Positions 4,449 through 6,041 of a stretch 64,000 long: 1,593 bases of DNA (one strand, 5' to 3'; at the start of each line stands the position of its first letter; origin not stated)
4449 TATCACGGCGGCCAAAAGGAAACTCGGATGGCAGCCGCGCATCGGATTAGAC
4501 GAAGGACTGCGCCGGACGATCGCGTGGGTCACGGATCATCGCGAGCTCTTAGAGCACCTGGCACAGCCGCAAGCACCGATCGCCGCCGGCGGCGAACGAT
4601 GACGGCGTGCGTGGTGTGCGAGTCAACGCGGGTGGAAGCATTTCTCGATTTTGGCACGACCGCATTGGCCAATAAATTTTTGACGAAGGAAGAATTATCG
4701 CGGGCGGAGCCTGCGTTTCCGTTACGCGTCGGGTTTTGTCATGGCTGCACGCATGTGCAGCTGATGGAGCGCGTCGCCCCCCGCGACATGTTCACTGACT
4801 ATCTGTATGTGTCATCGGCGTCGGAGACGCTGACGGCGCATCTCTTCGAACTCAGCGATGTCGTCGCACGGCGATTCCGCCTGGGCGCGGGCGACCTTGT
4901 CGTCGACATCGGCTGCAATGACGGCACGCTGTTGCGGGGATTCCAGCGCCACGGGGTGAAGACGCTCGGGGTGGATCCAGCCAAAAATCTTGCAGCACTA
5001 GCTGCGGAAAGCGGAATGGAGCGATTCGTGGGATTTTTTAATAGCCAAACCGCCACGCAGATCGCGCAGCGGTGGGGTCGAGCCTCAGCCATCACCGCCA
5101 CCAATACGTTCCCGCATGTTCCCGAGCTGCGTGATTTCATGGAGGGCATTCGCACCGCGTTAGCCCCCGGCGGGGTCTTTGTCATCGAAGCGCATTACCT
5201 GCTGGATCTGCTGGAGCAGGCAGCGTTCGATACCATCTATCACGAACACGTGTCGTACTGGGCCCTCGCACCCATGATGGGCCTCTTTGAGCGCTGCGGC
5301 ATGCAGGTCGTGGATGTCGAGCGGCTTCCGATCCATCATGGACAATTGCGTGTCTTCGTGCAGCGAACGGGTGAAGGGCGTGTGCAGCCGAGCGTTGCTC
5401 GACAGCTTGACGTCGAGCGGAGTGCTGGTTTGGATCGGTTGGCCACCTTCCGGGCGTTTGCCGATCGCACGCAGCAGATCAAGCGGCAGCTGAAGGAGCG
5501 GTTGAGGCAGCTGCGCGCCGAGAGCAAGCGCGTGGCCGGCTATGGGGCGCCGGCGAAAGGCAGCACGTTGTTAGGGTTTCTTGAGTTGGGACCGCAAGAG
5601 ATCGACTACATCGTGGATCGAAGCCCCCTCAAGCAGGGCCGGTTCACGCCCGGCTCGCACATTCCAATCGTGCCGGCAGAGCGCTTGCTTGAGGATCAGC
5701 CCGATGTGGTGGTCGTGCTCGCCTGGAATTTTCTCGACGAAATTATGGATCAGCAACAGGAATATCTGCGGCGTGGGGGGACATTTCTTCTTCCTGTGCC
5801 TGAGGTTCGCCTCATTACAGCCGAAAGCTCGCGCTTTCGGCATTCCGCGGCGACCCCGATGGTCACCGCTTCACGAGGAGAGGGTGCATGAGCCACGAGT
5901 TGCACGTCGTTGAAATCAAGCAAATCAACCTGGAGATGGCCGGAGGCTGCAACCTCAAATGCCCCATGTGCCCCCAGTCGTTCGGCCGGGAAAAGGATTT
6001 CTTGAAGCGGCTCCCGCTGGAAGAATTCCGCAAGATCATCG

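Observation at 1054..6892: Heptose/deoxysugar tailoring block with a TylCIII-type C-methyltransferase followed by a radical SAM enzyme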

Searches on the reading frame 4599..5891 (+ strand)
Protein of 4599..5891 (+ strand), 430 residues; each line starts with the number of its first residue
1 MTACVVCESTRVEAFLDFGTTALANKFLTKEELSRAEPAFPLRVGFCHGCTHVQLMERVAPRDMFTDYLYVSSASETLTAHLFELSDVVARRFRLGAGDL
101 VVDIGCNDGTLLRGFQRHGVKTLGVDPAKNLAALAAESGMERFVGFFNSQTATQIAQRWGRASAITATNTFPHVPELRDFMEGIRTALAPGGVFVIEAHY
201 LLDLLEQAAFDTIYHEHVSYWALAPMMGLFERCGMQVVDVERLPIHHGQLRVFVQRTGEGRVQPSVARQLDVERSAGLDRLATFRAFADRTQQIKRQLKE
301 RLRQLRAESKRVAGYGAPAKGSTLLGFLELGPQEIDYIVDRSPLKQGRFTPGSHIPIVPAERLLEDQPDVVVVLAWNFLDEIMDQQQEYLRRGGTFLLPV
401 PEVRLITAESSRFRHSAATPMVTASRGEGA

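Call 3: search_protein_families(library=pfam, proteins=[window:4599-5891:+], max_evalue=0.01)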
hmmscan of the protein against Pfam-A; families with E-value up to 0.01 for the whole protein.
window:4599-5891:+ (430 aa): 7 families
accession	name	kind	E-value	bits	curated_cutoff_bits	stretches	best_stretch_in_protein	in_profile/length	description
PF08484.17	Methyltransf_14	-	2.5e-55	187.1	23.5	1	244-401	1-160/160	C-methyltransferase C-terminal domain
PF08421.16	Methyltransf_13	-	9.1e-20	71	31.3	1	4-65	1-62/62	Putative zinc binding domain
PF13489.12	Methyltransf_23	-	2.6e-17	63.5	27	1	85-239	9-163/164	Methyltransferase domain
PF08242.18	Methyltransf_12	-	4.5e-11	43.8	30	1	102-194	1-98/98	Methyltransferase domain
PF08241.18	Methyltransf_11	-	8.2e-10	39.6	21.2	1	102-196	1-95/95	Methyltransferase domain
PF13649.12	Methyltransf_25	-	2.2e-08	35.1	27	1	101-192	1-97/97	Methyltransferase domain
PF02353.26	CMAS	-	0.001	18.9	27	1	74-199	39-167/273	Mycolic acid cyclopropane synthetase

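Call 4: search_protein_families(library=ncbifam, proteins=[window:4599-5891:+], max_evalue=0.01)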
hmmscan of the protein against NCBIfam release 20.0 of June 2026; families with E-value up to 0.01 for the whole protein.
window:4599-5891:+ (430 aa): 5 families
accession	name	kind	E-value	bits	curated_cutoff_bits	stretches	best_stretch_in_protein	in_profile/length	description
NF045667.1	MTase_DVU1556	equivalog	9.4e-08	31.8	155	1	83-197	8-120/213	DVU_1556 family methyltransferase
TIGR01983.1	UbiG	equivalog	1.7e-06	27.5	102.95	1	99-196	51-151/228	bifunctional 2-polyprenyl-6-hydroxyphenol methylase/3-demethylubiquinol 3-O-methyltransferase UbiG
NF040703.1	cyclopro_CfaB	exception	4e-05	22.6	650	1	62-249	124-323/393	C17 cyclopropane fatty acid synthase CfaB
NF043040.1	corrin_prot_MT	hypoth_equivalog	0.00013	21.4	180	1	85-197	30-148/216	corrinoid protein-associated methyltransferase CpaM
NF008686.0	PRK11705.1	equivalog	0.00065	18.9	400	1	55-197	126-266/383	cyclopropane fatty acyl phospholipid synthase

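Call 31: search_solved_structures(query=window:4599-5891:+, max_evalue=0.001)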
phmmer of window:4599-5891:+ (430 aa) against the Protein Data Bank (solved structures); distinct sequences matched with E-value up to 0.001: 16.
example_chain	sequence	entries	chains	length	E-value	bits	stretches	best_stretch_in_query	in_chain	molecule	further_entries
4rv9_A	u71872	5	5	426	1.3e-91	310.8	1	2-408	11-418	D-mycarose 3-C-methyltransferase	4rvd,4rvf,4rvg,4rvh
3ndi_A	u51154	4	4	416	1.5e-90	307.3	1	2-405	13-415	Methyltransferase | TcaB9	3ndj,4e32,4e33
4e2y_A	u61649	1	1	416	3.9e-90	305.9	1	2-405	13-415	TcaB9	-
4e31_A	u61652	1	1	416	4e-90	305.9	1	2-405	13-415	TcaB9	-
5t64_A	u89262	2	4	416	4e-90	305.9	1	3-405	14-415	Sugar 3-C-methyl transferase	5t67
4e2x_A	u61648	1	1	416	5.6e-90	305.4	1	2-405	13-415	TcaB9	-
4e2z_A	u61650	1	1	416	1.4e-89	304.1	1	2-405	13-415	TcaB9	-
4e2w_A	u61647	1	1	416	1.4e-89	304.1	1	2-405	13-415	TcaB9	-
4e30_A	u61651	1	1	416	3.6e-89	302.8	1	2-405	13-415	TcaB9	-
5t6b_A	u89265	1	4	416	1.3e-87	297.7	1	3-405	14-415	Sugar 3-C-methyl transferase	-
8zc8_A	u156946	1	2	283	8.8e-06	28.1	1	82-197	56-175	MitM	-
21zq_A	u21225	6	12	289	9.2e-06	28.1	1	82-197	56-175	MitM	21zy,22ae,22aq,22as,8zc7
3e8s_A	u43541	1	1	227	9.7e-06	28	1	99-199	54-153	Putative SAM Dependent Methyltransferase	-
4kdr_A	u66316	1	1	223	0.00054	22.2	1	97-193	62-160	3-demethylubiquinone-9 3-methyltransferase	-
5dpm_A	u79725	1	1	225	0.00055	22.2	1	97-193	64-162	Ubiquinone biosynthesis O-methyltransferase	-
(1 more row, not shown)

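Call 62: search_solved_structures(query=window:4599-5891:+, max_evalue=1e-50, show_alignments=2)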
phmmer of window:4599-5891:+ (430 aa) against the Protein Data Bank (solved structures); distinct sequences matched with E-value up to 1e-50: 10.
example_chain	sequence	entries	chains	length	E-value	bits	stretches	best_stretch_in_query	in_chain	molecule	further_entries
4rv9_A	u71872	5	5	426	1.3e-91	310.8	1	2-408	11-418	D-mycarose 3-C-methyltransferase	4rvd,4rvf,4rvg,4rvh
3ndi_A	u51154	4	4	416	1.5e-90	307.3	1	2-405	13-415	Methyltransferase | TcaB9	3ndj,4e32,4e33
4e2y_A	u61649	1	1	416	3.9e-90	305.9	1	2-405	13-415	TcaB9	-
4e31_A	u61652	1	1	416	4e-90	305.9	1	2-405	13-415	TcaB9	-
5t64_A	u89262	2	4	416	4e-90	305.9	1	3-405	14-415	Sugar 3-C-methyl transferase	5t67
4e2x_A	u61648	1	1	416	5.6e-90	305.4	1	2-405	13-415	TcaB9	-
4e2z_A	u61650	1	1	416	1.4e-89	304.1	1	2-405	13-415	TcaB9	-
4e2w_A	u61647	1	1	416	1.4e-89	304.1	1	2-405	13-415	TcaB9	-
4e30_A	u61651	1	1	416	3.6e-89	302.8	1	2-405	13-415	TcaB9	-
5t6b_A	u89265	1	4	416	1.3e-87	297.7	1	3-405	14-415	Sugar 3-C-methyl transferase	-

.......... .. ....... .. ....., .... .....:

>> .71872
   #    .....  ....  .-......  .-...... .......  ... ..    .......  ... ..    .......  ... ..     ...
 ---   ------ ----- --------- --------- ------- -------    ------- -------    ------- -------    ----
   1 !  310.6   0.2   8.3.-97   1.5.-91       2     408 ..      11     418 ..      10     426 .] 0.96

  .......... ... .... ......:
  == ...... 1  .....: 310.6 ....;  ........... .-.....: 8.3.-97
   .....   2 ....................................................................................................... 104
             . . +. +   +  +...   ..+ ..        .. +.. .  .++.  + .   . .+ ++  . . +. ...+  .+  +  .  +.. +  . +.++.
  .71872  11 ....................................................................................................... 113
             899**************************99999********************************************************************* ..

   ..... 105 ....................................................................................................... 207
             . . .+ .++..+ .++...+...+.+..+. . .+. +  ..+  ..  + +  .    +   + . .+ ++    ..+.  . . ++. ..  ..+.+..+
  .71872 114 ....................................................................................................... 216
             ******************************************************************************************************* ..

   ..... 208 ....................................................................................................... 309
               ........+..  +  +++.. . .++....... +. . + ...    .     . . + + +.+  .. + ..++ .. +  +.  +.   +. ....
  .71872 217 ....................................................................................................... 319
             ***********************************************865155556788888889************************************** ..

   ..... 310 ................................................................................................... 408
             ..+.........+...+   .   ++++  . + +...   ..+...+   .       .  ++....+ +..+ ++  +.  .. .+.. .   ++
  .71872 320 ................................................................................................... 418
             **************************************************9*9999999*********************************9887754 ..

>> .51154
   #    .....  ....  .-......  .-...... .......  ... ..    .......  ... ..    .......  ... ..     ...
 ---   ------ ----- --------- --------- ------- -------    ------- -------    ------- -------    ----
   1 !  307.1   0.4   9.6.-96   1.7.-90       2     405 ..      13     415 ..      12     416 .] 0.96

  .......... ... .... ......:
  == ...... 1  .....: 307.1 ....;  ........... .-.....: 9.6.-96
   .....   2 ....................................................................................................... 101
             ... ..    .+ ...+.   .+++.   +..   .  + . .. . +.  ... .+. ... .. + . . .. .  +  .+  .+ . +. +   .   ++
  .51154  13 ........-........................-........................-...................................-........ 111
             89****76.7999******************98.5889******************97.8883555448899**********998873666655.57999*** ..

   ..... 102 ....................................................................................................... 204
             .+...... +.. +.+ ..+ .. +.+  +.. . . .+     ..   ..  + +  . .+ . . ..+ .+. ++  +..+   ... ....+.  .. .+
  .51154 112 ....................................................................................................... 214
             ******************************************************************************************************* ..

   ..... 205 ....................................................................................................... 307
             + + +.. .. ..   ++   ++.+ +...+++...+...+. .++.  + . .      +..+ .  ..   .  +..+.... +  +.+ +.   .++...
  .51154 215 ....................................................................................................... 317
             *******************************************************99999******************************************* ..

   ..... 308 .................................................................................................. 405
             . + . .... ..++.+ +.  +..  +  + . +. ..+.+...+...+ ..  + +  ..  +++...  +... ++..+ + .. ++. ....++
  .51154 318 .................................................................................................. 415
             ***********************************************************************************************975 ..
